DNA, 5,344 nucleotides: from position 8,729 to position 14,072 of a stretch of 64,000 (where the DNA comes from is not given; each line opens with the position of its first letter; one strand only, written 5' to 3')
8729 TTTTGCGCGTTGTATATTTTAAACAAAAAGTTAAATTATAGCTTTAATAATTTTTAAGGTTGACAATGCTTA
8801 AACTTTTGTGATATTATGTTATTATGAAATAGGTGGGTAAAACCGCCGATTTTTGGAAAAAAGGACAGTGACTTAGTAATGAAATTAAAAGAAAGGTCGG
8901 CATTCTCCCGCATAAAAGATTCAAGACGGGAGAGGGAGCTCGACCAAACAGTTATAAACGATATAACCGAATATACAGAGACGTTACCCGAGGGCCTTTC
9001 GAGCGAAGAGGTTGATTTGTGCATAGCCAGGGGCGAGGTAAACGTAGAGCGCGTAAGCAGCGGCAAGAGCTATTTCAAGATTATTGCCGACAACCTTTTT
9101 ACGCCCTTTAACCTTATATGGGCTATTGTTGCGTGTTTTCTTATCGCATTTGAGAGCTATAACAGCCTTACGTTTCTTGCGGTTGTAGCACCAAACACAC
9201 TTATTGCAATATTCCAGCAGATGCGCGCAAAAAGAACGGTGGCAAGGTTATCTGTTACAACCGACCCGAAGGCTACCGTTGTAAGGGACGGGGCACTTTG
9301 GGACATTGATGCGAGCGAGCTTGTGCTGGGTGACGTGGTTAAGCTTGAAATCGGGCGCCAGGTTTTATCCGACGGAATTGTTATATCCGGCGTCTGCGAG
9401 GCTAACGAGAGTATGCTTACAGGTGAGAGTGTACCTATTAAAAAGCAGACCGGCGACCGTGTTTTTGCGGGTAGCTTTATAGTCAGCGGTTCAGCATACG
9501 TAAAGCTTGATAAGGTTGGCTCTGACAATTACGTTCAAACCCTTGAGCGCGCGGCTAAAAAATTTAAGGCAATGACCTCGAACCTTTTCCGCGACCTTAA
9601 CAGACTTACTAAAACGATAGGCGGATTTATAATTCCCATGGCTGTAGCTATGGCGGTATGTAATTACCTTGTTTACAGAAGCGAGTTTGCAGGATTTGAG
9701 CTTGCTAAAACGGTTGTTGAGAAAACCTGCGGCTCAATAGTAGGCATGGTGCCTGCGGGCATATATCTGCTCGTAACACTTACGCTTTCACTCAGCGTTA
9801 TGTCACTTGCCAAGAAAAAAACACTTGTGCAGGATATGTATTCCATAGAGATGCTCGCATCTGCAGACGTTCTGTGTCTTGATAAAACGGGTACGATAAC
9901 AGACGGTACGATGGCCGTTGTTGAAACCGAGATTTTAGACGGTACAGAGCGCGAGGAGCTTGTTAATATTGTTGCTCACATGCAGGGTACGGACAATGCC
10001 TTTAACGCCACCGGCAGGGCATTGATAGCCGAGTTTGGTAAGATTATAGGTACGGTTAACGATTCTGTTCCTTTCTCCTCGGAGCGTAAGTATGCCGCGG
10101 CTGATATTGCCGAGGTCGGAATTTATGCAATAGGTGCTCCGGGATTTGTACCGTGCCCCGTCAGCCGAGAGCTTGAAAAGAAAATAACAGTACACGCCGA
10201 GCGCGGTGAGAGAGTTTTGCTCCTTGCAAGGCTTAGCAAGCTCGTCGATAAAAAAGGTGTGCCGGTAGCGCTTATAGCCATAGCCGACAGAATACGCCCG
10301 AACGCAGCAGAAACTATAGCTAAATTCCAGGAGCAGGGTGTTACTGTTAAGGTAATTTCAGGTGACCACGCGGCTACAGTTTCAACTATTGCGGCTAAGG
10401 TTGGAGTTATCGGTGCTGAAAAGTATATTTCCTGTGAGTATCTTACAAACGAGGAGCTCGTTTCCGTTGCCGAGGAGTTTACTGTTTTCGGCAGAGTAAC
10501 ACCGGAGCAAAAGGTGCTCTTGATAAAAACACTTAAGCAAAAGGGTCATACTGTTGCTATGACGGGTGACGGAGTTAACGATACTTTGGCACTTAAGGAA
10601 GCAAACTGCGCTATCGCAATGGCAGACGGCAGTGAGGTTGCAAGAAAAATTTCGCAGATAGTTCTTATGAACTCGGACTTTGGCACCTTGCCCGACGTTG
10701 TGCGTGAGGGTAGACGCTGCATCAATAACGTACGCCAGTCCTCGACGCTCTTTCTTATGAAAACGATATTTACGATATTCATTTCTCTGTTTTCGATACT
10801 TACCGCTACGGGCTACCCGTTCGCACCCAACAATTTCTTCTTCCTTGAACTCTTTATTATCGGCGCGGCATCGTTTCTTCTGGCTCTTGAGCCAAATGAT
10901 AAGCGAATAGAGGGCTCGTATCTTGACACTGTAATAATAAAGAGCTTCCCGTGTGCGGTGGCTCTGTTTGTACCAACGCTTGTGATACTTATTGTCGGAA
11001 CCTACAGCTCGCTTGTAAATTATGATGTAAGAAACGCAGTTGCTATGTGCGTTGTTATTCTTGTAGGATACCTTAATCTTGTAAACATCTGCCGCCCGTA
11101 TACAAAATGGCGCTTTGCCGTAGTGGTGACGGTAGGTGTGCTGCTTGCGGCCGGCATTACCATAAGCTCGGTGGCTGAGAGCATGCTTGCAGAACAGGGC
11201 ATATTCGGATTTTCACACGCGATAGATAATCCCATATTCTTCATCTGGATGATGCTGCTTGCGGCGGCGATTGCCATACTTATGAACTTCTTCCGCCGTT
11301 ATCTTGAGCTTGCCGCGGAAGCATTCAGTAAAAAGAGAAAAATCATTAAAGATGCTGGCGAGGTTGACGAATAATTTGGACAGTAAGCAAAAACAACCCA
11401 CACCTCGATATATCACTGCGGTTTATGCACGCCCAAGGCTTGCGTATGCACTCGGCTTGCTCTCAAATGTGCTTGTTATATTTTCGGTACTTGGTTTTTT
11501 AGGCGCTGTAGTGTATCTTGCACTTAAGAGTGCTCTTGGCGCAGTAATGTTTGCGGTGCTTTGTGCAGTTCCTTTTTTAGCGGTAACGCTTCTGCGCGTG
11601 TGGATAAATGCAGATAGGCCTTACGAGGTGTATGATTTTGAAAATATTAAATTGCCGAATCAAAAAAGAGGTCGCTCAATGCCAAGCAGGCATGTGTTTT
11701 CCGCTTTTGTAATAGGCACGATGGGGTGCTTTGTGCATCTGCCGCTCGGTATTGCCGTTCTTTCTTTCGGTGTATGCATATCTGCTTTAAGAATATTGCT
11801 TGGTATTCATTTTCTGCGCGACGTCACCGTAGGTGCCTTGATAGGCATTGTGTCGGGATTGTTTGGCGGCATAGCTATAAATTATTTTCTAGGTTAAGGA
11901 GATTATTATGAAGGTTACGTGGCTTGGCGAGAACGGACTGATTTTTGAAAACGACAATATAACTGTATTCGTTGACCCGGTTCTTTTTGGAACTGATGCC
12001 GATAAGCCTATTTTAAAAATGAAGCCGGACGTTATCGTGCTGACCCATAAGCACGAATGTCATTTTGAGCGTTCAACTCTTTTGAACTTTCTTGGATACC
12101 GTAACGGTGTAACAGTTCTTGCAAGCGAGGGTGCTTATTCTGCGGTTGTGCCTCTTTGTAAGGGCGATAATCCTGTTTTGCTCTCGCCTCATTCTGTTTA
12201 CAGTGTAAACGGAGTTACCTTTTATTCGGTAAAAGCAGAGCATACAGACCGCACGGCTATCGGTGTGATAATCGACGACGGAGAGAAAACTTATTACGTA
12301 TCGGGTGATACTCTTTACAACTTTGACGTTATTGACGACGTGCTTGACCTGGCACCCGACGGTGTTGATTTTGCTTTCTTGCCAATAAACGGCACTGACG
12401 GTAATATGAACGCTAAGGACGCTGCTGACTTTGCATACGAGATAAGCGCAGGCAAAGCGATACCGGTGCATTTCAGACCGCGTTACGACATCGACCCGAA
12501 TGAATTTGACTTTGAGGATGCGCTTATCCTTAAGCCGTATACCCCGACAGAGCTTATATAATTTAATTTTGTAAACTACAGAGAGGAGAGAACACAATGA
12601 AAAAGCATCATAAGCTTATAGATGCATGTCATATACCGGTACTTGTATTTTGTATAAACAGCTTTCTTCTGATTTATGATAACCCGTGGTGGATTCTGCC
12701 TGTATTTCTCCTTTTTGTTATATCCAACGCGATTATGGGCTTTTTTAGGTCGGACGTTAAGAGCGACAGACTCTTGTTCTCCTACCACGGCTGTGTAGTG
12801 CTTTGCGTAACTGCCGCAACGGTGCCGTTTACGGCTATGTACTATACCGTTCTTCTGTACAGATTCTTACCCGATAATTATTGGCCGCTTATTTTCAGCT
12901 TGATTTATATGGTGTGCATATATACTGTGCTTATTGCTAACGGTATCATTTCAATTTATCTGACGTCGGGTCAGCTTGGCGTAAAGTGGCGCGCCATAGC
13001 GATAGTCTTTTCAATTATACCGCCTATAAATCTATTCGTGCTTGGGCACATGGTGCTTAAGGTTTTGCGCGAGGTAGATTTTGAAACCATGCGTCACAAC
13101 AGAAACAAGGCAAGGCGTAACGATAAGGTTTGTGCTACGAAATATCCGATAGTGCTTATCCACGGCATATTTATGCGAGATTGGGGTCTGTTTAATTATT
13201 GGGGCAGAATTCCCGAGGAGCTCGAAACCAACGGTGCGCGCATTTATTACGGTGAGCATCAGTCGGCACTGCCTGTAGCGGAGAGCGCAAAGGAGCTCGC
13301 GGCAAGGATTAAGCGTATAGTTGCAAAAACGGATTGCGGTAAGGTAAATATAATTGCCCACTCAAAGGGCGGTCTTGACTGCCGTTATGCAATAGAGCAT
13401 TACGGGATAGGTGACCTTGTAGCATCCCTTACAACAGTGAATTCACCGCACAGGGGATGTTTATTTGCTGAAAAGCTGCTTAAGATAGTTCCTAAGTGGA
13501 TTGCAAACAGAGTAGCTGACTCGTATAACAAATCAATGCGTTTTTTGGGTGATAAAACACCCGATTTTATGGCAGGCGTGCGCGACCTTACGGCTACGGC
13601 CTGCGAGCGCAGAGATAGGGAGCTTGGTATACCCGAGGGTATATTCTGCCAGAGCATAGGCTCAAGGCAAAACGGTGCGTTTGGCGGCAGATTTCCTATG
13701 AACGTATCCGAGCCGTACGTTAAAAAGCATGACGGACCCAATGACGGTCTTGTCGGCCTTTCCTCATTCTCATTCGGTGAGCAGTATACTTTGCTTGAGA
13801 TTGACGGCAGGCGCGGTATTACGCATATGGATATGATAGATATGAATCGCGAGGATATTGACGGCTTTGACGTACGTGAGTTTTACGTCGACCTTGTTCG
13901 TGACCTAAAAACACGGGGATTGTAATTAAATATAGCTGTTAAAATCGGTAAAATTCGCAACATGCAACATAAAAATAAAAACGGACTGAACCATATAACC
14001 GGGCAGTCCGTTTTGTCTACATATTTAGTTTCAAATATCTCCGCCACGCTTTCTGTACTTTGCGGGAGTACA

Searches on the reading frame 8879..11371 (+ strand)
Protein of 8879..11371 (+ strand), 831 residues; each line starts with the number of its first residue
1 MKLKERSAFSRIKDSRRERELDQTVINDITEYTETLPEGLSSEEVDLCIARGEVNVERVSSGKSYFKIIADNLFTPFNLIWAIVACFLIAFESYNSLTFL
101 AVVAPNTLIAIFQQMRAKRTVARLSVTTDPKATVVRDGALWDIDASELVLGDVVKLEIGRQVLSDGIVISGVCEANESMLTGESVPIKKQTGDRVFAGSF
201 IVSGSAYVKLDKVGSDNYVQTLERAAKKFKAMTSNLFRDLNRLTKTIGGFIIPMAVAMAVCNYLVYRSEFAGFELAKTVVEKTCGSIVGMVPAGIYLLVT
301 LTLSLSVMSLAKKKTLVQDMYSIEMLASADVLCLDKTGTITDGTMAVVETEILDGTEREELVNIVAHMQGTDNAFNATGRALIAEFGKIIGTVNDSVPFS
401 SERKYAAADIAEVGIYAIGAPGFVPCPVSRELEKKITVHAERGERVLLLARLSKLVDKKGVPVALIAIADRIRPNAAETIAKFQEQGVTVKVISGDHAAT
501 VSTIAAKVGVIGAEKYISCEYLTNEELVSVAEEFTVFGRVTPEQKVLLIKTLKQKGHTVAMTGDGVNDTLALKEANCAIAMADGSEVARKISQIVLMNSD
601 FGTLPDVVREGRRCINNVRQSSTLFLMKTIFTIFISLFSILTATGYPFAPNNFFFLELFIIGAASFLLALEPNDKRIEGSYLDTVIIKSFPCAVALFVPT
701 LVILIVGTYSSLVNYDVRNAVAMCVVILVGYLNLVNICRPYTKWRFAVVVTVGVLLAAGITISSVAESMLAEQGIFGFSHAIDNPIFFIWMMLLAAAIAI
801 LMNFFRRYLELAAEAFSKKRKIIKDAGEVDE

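Call 20: search_protein_families(library=pfam, max_evalue=0.001, proteins=[window:8879-11371:+])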
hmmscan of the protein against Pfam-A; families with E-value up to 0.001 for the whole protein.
window:8879-11371:+ (831 aa): 3 families
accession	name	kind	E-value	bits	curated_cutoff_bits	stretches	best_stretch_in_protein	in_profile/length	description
PF00122.25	E1-E2_ATPase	-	3.1e-40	138.1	28.1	1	128-313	3-181/181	E1-E2 ATPase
PF00702.32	Hydrolase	-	6.5e-20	72.8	26.4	1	330-576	2-191/191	haloacid dehalogenase-like hydrolase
PF08282.18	Hydrolase_3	-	0.00016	21.9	20.9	0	548-597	195-244/255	haloacid dehalogenase-like hydrolase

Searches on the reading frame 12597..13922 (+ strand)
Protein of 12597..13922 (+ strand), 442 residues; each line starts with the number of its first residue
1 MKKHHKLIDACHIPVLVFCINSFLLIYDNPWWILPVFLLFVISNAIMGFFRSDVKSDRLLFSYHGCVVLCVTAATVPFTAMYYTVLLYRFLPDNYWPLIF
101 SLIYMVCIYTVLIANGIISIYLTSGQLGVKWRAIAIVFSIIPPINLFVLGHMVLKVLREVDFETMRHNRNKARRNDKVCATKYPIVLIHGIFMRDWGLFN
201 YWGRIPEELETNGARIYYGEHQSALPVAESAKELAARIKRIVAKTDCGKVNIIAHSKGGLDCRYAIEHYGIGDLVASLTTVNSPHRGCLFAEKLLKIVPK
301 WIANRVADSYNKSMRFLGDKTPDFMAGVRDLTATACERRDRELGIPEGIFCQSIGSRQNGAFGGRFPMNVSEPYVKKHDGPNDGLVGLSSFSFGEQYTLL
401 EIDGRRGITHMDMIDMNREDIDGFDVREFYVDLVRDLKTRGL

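Call 20: search_protein_families(library=pfam, max_evalue=0.001, proteins=[window:12597-13922:+])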
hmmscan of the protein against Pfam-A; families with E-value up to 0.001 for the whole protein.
window:12597-13922:+ (442 aa): 4 families
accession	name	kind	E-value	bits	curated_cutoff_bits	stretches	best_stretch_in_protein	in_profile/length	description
PF00561.26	Abhydrolase_1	-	3.2e-08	34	25.8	1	183-319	1-141/245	alpha/beta hydrolase fold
PF02089.21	Palm_thioest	-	6.2e-07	29.8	26.8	1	184-293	1-118/254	Palmitoyl protein thioesterase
PF24096.1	DUF7379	-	6.6e-05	23.4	33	1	186-293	2-120/191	Domain of unknown function (DUF7379)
PF05057.20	DUF676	-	0.00039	20.4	20.3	1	231-305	59-144/217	Putative serine esterase (DUF676)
